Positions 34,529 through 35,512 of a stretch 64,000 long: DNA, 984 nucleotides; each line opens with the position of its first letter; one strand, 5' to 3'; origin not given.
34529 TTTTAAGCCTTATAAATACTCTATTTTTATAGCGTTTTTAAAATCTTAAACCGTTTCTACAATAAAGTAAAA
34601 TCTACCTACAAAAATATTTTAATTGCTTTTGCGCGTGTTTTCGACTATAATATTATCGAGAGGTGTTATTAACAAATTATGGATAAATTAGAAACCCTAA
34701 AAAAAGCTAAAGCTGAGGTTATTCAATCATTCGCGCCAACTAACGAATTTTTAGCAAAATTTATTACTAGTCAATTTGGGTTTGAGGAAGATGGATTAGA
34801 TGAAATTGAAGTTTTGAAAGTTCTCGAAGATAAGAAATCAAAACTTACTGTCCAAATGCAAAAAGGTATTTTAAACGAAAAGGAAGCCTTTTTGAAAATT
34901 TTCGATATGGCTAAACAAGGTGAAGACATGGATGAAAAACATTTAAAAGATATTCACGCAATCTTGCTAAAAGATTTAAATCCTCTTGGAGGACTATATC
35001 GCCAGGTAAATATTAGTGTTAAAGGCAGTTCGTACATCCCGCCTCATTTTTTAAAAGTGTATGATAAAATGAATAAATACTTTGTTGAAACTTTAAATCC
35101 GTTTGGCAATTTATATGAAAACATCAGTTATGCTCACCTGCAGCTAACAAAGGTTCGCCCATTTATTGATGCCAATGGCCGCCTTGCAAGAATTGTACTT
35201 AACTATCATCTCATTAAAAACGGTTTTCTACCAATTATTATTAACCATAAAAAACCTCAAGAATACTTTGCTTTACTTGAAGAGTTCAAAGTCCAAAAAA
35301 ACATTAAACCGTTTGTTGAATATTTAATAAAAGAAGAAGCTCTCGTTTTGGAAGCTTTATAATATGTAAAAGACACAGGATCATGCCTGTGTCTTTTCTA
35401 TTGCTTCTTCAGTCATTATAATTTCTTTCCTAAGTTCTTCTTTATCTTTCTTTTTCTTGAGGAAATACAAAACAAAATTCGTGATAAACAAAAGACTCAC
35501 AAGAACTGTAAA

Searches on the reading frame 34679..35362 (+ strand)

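Call 48: search_protein_families(library=pfam, proteins=[window:34679-35362:+], max_evalue=0.00001)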
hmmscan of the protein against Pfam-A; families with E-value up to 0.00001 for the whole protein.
window:34679-35362:+ (227 aa): 1 family
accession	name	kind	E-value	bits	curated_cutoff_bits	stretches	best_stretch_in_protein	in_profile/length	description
PF02661.23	Fic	-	3e-14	54.1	24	1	84-178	2-93/93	Fic/DOC family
